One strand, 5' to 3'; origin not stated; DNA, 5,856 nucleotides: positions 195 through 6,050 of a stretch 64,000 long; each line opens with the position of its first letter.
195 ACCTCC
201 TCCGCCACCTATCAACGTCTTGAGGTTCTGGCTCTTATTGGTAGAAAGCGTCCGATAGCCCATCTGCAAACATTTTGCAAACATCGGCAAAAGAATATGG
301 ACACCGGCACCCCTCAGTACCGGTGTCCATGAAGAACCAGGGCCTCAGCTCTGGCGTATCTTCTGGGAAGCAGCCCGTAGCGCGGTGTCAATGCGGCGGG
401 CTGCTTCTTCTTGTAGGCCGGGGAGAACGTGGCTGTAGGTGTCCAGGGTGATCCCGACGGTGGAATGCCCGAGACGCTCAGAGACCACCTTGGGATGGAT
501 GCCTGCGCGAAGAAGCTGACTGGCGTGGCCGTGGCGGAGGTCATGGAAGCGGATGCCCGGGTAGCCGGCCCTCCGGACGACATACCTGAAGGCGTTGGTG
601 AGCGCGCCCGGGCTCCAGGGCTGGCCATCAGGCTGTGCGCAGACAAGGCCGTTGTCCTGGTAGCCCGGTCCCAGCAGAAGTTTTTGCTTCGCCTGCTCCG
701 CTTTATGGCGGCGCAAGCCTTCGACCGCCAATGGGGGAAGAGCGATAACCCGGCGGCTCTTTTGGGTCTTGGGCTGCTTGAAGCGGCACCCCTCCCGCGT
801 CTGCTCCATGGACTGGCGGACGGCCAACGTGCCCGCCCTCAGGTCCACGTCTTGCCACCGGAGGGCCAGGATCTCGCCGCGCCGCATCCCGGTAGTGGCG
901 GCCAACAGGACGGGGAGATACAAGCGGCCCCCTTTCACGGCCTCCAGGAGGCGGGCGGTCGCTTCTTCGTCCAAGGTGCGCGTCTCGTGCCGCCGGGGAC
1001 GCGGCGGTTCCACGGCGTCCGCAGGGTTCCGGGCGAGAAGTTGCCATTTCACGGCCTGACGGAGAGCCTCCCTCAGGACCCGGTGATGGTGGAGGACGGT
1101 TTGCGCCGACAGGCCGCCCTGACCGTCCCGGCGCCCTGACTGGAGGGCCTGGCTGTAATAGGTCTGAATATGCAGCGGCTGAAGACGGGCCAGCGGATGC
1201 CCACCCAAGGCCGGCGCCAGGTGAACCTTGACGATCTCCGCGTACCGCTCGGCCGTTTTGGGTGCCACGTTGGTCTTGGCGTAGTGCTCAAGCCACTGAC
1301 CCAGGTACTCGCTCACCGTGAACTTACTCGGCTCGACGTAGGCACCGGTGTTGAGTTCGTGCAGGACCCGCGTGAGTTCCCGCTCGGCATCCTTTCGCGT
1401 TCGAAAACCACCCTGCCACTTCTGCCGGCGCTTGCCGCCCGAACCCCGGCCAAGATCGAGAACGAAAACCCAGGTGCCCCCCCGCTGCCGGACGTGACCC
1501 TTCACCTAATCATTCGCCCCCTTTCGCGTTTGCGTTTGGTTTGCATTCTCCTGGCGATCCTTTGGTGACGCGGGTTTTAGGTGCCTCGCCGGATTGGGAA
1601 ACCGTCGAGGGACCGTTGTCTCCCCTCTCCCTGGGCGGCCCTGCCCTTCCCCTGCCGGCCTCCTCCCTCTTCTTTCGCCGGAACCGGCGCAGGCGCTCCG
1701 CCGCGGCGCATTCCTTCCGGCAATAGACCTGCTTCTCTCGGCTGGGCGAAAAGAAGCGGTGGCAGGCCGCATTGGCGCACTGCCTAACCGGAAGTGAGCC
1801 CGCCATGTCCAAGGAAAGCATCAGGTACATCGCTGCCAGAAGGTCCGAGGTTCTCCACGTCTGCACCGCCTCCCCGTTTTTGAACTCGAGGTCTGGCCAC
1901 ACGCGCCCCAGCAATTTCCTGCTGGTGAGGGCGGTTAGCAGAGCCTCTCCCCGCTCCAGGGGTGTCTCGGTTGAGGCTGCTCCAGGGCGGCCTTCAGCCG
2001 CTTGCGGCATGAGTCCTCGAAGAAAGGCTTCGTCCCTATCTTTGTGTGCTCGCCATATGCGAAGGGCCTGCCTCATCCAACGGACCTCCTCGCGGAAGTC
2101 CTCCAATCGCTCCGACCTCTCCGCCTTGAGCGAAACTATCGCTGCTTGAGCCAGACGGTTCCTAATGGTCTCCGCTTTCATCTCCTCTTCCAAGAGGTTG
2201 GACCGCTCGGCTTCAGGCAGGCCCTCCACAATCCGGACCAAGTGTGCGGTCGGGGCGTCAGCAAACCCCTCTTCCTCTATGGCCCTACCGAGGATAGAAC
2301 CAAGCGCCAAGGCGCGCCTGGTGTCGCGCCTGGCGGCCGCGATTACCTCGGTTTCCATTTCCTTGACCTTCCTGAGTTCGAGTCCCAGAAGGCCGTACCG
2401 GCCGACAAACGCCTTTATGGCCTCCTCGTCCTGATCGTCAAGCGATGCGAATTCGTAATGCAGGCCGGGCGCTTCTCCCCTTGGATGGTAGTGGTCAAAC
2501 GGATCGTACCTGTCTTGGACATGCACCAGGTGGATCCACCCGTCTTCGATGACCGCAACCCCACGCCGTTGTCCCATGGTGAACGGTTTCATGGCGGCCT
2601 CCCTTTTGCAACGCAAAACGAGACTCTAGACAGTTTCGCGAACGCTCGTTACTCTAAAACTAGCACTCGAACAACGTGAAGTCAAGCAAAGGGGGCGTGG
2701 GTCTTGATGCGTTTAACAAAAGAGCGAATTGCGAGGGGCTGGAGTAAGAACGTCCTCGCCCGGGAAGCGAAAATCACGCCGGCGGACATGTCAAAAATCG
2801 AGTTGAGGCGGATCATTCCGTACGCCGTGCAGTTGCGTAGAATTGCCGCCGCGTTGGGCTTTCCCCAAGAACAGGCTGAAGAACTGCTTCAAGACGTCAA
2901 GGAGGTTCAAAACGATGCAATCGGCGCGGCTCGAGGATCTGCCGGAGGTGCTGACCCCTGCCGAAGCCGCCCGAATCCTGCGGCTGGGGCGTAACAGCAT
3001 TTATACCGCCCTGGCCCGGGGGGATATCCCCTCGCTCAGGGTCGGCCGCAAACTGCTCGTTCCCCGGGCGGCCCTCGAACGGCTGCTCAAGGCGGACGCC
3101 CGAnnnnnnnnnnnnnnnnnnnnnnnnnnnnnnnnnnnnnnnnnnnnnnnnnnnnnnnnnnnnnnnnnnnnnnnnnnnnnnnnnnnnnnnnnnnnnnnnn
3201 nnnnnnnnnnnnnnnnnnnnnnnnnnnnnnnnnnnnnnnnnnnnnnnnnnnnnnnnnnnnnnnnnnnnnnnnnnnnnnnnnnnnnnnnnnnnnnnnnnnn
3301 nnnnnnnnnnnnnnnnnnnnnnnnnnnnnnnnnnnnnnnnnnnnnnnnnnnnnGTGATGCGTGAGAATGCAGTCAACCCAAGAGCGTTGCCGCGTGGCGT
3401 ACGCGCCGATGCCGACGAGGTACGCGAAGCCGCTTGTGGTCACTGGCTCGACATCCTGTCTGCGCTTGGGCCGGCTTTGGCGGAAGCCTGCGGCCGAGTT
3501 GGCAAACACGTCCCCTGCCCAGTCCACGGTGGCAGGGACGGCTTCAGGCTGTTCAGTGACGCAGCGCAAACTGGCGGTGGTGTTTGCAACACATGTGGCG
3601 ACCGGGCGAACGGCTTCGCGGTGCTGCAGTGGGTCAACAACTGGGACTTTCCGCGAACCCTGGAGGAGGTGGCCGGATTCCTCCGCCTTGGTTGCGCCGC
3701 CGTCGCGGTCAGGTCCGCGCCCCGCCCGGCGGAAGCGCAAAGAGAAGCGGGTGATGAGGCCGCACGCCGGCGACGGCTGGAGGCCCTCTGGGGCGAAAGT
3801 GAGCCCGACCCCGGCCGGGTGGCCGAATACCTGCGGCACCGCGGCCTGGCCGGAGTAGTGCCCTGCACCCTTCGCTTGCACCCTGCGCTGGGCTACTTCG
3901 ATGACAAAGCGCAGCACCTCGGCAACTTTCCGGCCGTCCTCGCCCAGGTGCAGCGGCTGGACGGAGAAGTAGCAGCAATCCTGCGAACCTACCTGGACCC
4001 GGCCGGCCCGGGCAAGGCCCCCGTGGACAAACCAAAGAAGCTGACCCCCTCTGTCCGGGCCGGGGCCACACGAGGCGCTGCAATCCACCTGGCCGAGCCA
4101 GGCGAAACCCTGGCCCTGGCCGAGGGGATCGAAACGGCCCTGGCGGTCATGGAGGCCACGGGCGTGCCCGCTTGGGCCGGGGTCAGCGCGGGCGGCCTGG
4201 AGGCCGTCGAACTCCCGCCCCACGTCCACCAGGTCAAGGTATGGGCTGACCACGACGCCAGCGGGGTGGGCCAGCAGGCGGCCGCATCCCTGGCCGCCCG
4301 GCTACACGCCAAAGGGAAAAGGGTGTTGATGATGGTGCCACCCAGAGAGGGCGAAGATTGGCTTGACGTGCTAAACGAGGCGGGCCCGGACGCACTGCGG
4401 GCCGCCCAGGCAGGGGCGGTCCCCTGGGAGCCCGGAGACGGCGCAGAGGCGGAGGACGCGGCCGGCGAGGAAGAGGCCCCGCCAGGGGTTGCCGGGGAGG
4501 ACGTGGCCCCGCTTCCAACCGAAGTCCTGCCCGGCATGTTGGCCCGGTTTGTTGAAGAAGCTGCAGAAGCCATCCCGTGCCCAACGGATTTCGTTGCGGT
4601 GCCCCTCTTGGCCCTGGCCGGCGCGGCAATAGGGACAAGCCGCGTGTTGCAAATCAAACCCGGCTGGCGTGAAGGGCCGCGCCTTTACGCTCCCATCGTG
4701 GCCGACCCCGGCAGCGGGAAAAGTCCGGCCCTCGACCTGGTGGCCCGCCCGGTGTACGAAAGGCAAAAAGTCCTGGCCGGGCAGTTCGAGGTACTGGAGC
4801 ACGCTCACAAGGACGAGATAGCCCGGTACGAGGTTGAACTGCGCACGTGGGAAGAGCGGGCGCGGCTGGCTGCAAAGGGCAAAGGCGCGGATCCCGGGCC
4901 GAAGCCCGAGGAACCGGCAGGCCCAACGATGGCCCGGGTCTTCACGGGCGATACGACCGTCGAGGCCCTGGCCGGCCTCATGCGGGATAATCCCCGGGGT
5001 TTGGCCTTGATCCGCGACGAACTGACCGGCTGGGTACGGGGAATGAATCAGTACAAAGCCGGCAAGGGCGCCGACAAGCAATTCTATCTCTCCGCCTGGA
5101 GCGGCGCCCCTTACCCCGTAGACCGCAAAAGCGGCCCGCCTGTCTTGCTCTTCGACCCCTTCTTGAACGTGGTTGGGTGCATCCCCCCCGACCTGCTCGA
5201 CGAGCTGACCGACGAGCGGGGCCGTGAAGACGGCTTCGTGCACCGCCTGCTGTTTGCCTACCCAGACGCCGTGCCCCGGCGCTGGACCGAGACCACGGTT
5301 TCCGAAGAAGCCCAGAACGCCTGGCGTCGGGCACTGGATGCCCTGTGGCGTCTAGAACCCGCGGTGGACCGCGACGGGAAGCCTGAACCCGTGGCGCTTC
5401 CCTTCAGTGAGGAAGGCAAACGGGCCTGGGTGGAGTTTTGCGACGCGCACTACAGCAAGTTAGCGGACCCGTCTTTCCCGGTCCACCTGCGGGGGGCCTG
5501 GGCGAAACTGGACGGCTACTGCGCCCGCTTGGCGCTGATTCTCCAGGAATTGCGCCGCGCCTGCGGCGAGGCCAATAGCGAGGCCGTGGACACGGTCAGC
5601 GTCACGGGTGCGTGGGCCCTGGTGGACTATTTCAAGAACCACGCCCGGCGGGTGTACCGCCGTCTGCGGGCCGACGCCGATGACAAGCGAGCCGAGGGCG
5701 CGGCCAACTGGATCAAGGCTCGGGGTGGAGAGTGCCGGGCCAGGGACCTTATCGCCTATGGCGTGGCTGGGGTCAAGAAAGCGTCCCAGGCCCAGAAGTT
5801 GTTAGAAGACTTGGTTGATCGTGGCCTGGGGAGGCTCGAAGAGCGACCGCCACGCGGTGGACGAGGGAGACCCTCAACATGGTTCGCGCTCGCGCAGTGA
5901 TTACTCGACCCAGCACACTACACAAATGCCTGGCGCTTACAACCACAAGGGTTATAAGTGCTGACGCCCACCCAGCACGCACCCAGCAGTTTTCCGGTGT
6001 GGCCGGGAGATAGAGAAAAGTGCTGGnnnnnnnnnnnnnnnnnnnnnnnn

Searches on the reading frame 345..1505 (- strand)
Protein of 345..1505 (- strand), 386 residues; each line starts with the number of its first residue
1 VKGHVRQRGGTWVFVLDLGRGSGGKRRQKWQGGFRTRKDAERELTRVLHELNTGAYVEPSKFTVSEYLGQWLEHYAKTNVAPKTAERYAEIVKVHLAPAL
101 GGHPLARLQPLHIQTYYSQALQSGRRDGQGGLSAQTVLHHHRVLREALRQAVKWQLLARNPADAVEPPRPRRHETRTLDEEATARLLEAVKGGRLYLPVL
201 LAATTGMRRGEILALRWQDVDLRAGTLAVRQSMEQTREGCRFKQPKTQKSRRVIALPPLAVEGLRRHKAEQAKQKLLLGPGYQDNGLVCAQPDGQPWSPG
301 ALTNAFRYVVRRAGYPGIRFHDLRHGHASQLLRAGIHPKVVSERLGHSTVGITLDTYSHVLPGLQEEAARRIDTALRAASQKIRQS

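Call 4: search_protein_families(library=pfam, proteins=[window:345-1505:-], max_evalue=0.01)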
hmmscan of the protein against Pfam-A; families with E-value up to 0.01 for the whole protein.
window:345-1505:- (386 aa): 3 families
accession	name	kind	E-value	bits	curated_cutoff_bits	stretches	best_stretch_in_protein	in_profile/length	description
PF00589.27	Phage_integrase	-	1.5e-23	83.9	27.1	1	177-361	2-169/172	Phage integrase family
PF14659.12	Phage_int_SAM_3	-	1.5e-11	44.8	22.6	1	63-118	1-55/58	Phage integrase, N-terminal SAM-like domain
PF14657.12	Arm-DNA-bind_4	-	6.3e-11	42.1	22.3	1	11-54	1-45/47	Arm DNA-binding domain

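Call 5: search_protein_families(library=phrogs, proteins=[window:345-1505:-], max_evalue=0.01)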
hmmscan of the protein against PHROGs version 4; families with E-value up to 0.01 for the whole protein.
window:345-1505:- (386 aa): 11 families
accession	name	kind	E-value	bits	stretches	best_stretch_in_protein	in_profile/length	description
phrog_1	-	integration and excision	2.4e-83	282.4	1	7-377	119-452/611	integrase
phrog_216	-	integration and excision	2.6e-34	119.7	1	143-377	21-241/301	integrase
phrog_26960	-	unknown function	5.4e-18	66.6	1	2-118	8-124/146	-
phrog_7685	-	integration and excision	9.5e-12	46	1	242-373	119-236/240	integrase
phrog_23783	-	integration and excision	2.3e-10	41.7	1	9-169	12-156/162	integrase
phrog_35951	-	unknown function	2.6e-07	32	1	304-376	7-78/97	-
phrog_37709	-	unknown function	1.3e-05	26.1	1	139-223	23-105/116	-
phrog_25190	-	integration and excision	5.8e-05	24.4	1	296-362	25-91/109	integrase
phrog_7244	-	integration and excision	8.1e-05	23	1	61-221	72-225/263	integrase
phrog_34557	-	integration and excision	0.00017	22.4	1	203-366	8-172/183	integrase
phrog_16880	-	DNA, RNA and nucleotide metabolism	0.007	17.3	0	3-59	97-154/162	endonuclease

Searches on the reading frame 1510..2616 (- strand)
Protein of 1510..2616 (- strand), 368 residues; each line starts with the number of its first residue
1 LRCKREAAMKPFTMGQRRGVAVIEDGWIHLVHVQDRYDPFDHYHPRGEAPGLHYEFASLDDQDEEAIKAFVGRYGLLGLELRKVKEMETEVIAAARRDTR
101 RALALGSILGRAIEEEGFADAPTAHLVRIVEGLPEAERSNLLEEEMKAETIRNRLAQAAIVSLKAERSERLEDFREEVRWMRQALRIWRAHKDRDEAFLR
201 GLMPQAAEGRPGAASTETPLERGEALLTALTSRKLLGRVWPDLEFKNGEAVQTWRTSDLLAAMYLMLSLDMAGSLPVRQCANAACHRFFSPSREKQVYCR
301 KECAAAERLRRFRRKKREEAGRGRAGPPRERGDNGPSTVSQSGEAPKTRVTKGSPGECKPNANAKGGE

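Call 4: search_protein_families(library=pfam, proteins=[window:1510-2616:-], max_evalue=0.01)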
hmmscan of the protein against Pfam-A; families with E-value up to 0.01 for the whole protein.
window:1510-2616:- (368 aa): 0 families

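Call 5: search_protein_families(library=phrogs, proteins=[window:1510-2616:-], max_evalue=0.01)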
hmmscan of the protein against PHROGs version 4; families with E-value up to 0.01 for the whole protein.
window:1510-2616:- (368 aa): 1 family
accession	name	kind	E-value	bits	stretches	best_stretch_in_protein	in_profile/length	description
phrog_30403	-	unknown function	7.1e-05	23.2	1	251-318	326-395/397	-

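Call 11: search_protein_families(library=ncbifam, proteins=[window:1510-2616:-], max_evalue=0.1)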
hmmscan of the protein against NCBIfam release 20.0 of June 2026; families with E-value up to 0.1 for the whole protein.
window:1510-2616:- (368 aa): 0 families

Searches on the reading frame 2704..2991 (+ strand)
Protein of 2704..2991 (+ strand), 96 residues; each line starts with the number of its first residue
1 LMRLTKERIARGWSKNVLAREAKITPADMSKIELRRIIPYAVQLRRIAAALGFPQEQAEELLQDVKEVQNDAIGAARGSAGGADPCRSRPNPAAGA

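Call 100: search_protein_families(library=phrogs, proteins=[window:2704-2991:+], max_evalue=0.01)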
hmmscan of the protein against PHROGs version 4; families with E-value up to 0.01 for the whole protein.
window:2704-2991:+ (96 aa): 6 families
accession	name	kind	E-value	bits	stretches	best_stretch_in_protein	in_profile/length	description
phrog_3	-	transcription regulation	4.2e-06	27.8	1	1-70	90-154/430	transcriptional repressor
phrog_2439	-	transcription regulation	0.0001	22.3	1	3-56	11-64/367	transcriptional regulator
phrog_4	-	transcription regulation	0.00029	21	1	3-62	140-192/400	transcriptional repressor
phrog_8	-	transcription regulation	0.0019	18.7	1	3-53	80-210/346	transcriptional regulator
phrog_5823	-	transcription regulation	0.0041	17.3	1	3-54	10-62/404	transcriptional regulator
phrog_2328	-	transcription regulation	0.0047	17.7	1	2-55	18-71/128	transcriptional repressor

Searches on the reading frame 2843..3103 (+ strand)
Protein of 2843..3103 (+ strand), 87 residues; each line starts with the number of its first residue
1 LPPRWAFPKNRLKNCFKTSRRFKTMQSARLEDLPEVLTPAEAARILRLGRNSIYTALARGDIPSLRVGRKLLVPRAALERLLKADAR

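Call 100: search_protein_families(library=phrogs, proteins=[window:2843-3103:+], max_evalue=0.01)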
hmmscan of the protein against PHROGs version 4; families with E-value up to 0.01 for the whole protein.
window:2843-3103:+ (87 aa): 6 families
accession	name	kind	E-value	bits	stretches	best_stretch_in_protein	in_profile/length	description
phrog_10045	-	DNA, RNA and nucleotide metabolism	1.7e-07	32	1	26-81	10-66/74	HTH DNA binding protein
phrog_66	-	integration and excision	6.6e-07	30.3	1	25-85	82-143/412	excisionase and transcriptional regulator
phrog_7338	-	unknown function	2e-06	29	1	28-84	22-79/87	-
phrog_6401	-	DNA, RNA and nucleotide metabolism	0.00027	21.8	1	32-83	5-57/64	DNA binding protein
phrog_7506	-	integration and excision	0.0038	18.6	1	35-77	14-56/78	recombination directionality factor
phrog_2655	-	integration and excision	0.0056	17.4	1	32-82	110-164/181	excisionase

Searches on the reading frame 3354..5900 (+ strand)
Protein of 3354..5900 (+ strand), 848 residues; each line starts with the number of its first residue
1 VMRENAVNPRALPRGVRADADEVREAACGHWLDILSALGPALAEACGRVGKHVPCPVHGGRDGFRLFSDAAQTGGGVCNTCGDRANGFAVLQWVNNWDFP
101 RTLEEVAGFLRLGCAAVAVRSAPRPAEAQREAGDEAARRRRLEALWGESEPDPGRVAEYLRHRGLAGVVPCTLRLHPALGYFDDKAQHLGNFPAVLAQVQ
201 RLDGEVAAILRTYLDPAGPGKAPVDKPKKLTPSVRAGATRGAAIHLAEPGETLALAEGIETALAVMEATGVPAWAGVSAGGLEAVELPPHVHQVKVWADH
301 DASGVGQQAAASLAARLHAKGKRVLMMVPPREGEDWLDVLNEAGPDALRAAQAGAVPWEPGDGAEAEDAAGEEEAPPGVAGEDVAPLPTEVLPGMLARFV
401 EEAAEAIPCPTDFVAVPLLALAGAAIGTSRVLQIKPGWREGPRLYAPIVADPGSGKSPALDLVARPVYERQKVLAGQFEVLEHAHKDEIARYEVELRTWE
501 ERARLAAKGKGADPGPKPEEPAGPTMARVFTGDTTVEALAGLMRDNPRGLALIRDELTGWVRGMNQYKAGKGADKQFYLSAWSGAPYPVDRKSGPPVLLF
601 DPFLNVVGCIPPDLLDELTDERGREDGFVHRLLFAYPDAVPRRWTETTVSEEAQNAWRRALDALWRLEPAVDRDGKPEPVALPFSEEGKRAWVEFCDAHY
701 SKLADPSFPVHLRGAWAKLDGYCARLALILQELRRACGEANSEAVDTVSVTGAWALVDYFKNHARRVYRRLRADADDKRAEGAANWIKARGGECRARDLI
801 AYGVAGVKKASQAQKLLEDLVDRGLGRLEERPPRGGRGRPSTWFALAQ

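Call 4: search_protein_families(library=pfam, proteins=[window:3354-5900:+], max_evalue=0.01)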
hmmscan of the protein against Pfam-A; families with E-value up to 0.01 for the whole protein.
window:3354-5900:+ (848 aa): 4 families
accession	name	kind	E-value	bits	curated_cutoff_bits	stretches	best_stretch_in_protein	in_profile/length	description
PF13148.11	DUF3987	-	2.4e-68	231.4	27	1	409-768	2-362/364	Protein of unknown function (DUF3987)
PF23639.1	DUF7146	-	3.4e-24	85.7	27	1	137-240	2-104/105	Domain of unknown function (DUF7146)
PF13362.12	Toprim_3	-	2e-20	73.5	27.2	1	253-346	2-95/95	Toprim domain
PF08273.17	Zn_Ribbon_Prim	-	1.1e-14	54.9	23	1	50-87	1-36/37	Zinc-binding domain of primase-helicase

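Call 5: search_protein_families(library=phrogs, proteins=[window:3354-5900:+], max_evalue=0.01)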
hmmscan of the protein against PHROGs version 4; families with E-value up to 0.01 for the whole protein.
window:3354-5900:+ (848 aa): 4 families
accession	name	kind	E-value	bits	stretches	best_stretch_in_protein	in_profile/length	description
phrog_510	-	DNA, RNA and nucleotide metabolism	5.8e-61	208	1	17-343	12-348/667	DNA primase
phrog_2373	-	DNA, RNA and nucleotide metabolism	5.7e-44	151.6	1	382-829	52-495/515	DNA helicase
phrog_2249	-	DNA, RNA and nucleotide metabolism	4e-12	46.6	1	43-358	12-325/802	DNA primase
phrog_25777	-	DNA, RNA and nucleotide metabolism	9e-07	28.3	1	20-87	41-103/907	DNA primase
